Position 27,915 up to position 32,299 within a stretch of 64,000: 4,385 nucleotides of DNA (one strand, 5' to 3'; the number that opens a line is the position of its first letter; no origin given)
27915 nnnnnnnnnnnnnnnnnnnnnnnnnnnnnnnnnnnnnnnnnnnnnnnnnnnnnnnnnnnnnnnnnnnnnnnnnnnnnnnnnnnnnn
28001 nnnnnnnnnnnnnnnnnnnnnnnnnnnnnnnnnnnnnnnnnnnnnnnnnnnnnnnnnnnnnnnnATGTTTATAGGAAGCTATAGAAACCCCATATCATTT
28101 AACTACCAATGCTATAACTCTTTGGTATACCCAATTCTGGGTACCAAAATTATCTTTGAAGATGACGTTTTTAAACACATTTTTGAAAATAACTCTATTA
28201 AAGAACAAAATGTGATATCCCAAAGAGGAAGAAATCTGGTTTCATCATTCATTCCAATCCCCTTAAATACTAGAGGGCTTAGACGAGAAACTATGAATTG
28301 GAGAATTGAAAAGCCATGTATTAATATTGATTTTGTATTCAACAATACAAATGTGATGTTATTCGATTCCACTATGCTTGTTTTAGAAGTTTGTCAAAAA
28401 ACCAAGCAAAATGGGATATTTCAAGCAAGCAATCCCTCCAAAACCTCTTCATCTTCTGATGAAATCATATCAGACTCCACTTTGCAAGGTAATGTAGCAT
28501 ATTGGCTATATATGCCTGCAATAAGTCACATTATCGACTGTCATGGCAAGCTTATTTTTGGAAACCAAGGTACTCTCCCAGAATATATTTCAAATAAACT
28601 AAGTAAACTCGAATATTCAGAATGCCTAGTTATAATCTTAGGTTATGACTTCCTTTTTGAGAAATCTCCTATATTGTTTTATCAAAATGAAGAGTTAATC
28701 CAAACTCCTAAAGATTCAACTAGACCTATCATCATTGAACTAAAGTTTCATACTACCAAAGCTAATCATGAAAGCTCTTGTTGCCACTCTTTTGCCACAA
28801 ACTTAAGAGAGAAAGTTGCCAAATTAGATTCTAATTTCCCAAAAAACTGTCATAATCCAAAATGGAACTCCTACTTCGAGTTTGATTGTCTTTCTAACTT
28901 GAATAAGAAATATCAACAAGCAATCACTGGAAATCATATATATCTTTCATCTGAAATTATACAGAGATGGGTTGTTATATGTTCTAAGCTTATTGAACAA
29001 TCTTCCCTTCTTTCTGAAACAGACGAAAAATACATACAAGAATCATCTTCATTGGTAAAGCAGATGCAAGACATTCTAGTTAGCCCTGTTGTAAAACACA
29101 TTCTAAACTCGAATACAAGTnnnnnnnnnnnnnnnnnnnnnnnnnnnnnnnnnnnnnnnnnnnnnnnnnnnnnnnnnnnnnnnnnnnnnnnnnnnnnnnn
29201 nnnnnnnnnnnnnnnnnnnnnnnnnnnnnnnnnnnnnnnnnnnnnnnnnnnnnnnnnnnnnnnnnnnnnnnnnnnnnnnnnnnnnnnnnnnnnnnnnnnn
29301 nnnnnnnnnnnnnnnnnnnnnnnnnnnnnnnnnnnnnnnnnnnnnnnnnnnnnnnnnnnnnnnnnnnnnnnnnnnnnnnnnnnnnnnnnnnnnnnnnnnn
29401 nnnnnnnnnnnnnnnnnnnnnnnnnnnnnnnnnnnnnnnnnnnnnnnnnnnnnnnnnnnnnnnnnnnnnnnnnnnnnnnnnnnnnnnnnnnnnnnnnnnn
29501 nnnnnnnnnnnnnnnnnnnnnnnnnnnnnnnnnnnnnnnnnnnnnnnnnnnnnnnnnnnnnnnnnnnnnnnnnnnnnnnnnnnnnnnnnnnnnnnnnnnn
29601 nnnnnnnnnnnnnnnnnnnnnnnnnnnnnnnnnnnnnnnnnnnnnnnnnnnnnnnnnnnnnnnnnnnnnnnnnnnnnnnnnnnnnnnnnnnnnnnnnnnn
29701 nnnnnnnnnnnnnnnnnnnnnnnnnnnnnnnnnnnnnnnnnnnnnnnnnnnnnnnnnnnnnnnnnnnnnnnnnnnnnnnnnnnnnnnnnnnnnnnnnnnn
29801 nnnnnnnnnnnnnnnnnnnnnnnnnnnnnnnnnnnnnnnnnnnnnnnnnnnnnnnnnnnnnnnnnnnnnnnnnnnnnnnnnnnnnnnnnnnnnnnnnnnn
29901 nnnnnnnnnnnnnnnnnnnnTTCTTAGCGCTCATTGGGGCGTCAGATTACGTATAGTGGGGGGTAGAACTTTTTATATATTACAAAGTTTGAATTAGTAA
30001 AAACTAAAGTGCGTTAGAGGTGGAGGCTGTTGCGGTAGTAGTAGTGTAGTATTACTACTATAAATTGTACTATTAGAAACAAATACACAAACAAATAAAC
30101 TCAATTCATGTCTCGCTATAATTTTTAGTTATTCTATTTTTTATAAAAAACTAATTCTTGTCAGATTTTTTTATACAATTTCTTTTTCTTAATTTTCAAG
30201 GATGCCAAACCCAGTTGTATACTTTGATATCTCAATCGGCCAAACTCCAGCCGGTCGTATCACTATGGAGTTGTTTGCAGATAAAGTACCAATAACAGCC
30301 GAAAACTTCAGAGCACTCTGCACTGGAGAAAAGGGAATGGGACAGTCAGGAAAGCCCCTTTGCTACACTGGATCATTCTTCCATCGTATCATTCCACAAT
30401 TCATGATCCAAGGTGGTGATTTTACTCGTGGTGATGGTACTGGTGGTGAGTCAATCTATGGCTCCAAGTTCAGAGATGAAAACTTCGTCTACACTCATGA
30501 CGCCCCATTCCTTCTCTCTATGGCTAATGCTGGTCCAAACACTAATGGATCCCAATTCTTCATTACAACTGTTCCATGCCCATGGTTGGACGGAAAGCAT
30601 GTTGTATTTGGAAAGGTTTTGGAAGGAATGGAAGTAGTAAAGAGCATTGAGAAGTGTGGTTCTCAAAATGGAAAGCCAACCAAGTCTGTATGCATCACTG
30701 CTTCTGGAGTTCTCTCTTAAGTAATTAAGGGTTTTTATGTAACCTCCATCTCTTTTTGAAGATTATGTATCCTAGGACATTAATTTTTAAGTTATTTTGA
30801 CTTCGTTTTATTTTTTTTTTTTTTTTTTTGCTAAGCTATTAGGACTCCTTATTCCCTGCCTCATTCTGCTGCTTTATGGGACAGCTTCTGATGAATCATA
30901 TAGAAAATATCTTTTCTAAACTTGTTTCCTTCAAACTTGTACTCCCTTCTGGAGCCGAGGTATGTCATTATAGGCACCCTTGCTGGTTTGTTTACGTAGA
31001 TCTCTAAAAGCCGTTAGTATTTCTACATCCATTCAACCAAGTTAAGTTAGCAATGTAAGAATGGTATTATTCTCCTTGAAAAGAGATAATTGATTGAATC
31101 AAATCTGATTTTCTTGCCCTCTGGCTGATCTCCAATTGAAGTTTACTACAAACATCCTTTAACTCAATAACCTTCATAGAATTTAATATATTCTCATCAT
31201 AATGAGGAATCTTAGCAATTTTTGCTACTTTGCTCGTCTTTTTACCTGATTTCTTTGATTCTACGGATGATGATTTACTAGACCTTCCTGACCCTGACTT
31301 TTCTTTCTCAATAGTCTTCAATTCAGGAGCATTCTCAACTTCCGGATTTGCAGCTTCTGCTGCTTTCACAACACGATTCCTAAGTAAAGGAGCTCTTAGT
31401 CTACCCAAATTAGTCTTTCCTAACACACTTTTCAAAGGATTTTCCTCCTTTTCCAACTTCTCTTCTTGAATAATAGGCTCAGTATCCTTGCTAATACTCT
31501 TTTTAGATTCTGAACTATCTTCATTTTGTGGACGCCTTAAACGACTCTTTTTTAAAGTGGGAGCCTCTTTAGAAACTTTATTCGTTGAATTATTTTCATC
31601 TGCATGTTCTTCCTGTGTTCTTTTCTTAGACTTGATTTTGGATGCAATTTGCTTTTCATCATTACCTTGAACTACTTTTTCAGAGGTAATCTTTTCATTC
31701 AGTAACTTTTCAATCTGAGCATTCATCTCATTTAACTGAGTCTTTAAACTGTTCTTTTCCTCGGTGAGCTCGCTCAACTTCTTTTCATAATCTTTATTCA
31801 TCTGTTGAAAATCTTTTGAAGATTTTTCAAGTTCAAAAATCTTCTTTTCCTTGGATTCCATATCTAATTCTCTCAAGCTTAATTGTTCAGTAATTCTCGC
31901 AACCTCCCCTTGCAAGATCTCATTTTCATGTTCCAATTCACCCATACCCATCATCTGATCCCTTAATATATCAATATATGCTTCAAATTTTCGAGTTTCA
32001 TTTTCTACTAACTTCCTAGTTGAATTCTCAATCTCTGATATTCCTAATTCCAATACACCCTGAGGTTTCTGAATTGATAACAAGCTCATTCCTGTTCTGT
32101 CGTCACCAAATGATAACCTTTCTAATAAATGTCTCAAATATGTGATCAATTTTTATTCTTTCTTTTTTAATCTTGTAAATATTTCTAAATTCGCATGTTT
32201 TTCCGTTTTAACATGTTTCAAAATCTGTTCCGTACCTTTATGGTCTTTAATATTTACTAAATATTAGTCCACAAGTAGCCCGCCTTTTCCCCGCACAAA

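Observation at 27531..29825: TSG101/Vps23-like UEV protein with a rapidly evolving 18-nt tandem repeat in a lineage reported to have a reduced ESCRT set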

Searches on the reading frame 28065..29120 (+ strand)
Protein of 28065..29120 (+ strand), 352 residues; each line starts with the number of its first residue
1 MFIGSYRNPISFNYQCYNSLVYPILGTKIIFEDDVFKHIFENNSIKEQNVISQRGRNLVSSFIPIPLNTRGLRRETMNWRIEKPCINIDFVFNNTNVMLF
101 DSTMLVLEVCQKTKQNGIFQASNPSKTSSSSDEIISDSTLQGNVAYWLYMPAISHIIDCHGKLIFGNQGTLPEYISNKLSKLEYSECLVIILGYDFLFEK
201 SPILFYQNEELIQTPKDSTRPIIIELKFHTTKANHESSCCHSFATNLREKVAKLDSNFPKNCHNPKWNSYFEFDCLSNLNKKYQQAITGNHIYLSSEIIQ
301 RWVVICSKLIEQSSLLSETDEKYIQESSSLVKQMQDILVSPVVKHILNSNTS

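Call 14: search_solved_structures(query=A3, max_evalue=10, show_alignments=2)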
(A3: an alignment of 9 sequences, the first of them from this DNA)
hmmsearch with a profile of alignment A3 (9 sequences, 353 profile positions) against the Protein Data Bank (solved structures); distinct sequences matched with E-value up to 10: 0.

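Call 26: search_protein_representatives(alignment_id=A3)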
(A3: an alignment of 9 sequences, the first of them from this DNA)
Query: 9 sequences, 353 profile positions. Proteins with E-value up to 0.001 (for the whole library): 4; up to 1e-10: 4; up to 1e-30: 3. The best 4 are listed.
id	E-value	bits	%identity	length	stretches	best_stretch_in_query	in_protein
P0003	9.4e-188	639.9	-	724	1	1-351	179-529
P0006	1.9e-172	589.5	-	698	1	1-352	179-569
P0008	2.1e-152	523.6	-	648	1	1-352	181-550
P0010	1.2e-17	80.4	-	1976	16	149-176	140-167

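Call 59: predict_structure(alignment_id=A3)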
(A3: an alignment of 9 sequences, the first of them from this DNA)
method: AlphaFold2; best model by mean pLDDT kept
length: 352 residues; sequences in the alignment: 9
mean_pLDDT: 59.3   pTM: 0.55
mean pLDDT of the five models: 59.3, 55.0, 53.9, 51.4, 50.9
residues with pLDDT >= 90: 1; 70-90: 129; 50-70: 117; < 50: 105
segments of 3 or more residues with pLDDT < 50: 1-18, 44-76, 110-141, 194-201, 255-261
pLDDT, mean of each block of 10 residues (from residue 1): 24 38 75 74 42 27 29 45 75 60 62 32 28 31 63 75 70 65 64 50 56 60 77 57 76 51 56 68 74 68 82 78 84 88 76 39
secondary structure, 60 per line:
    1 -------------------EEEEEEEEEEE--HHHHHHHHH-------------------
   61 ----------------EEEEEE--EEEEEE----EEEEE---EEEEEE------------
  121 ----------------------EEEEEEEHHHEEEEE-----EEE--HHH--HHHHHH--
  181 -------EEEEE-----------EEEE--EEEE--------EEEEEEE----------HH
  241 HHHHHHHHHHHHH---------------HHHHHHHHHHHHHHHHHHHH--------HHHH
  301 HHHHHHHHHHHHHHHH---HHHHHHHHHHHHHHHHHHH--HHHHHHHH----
elements in order: E20-30 H33-41 E77-82 E85-90 E95-99 E103-108 E143-149 E153-157 E163-165 H173-178 E188-192 E204-207 E210-213 E222-228 H239-253 H269-288 H297-316 H320-338 H341-348

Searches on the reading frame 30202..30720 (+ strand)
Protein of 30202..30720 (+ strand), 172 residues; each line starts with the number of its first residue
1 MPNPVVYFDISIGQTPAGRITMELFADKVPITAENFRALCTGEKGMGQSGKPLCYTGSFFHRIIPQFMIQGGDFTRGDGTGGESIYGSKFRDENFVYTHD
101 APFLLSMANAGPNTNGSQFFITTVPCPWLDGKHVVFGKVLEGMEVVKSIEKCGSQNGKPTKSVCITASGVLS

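Call 58: search_protein_families(library=pfam, proteins=[window:30202-30720:+], max_evalue=0.001)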
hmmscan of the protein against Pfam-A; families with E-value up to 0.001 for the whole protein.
window:30202-30720:+ (172 aa): 1 family
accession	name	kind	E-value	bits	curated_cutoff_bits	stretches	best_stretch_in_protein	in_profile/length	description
PF00160.26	Pro_isomerase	-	2e-50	171.6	21.7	1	8-168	2-157/159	Cyclophilin type peptidyl-prolyl cis-trans isomerase/CLD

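Call 61: search_solved_structures(query=window:30202-30717:+, max_evalue=1e-60)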
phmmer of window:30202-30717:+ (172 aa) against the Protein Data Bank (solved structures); distinct sequences matched with E-value up to 1e-60: 65 (the best 60 are shown).
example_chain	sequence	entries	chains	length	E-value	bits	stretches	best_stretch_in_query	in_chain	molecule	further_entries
2plu_A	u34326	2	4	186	6e-116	387.8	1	3-170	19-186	20k cyclophilin, putative | PEPTIDYL-PROLYL CIS-TRANS ISOMERASE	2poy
4hy7_A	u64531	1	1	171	1.2e-80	272.8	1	1-169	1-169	Peptidyl-prolyl cis-trans isomerase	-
4e1q_A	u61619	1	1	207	2.2e-80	272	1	1-169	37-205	Peptidyl-prolyl cis-trans isomerase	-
4jjm_A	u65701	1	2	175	1.2e-78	266.4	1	1-172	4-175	Peptidyl-prolyl cis-trans isomerase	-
2mc9_A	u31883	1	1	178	1.8e-78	265.8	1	1-171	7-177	Peptidyl-prolyl cis-trans isomerase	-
6lxp_A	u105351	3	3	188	6.2e-76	257.5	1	5-169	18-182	Peptidyl-prolyl cis-trans isomerase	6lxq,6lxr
5yb9_A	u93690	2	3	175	6.5e-76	257.4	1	3-169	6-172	Peptidyl-prolyl cis-trans isomerase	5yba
6lxo_A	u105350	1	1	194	7e-76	257.3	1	5-169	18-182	Peptidyl-prolyl cis-trans isomerase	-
4jcp_A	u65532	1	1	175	4e-75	254.8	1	1-169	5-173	Peptidyl-prolyl cis-trans isomerase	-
10af_A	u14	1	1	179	6.9e-75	254.1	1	1-169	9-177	Peptidyl-prolyl cis-trans isomerase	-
1dyw_A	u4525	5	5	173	4.9e-74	251.3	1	4-169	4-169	CYCLOPHILIN 3 | PEPTIDYL-PROLYL CIS-TRANS ISOMERASE 3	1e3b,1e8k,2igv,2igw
6hmz_X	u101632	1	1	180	1.2e-73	250.1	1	1-169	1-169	Peptidyl-prolyl cis-trans isomerase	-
2hqj_A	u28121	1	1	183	1.1e-72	246.9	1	1-169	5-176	Peptidyl-prolyl cis-trans isomerase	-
8xi2_M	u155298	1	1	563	1.5e-71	243.3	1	1-171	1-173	PPIase cyclophilin-type domain-containing protein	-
1qng_A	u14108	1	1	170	2.7e-70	239.1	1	5-170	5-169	PEPTIDYL-PROLYL CIS-TRANS ISOMERASE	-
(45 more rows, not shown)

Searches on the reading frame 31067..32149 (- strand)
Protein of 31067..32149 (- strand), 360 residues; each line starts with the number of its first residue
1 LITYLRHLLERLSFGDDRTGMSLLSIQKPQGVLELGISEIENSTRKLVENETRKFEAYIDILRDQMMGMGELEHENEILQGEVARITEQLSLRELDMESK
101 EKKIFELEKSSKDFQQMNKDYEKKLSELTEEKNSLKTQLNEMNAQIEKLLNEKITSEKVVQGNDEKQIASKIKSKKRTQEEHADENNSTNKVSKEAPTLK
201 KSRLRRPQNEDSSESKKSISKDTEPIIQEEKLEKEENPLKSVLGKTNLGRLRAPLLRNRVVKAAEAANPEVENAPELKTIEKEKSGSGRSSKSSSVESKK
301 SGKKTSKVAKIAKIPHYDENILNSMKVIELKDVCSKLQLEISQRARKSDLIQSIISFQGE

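Call 58: search_protein_families(library=pfam, proteins=[window:31067-32149:-], max_evalue=0.001)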
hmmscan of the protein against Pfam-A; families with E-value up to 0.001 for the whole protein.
window:31067-32149:- (360 aa): 2 families
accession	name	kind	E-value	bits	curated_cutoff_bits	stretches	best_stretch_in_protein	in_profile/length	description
PF02037.33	SAP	-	4.7e-05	23.4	23.9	1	322-356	2-34/37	SAP domain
PF07498.18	Rho_N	-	0.00012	22.4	24.9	1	322-355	2-35/43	Rho termination factor, N-terminal domain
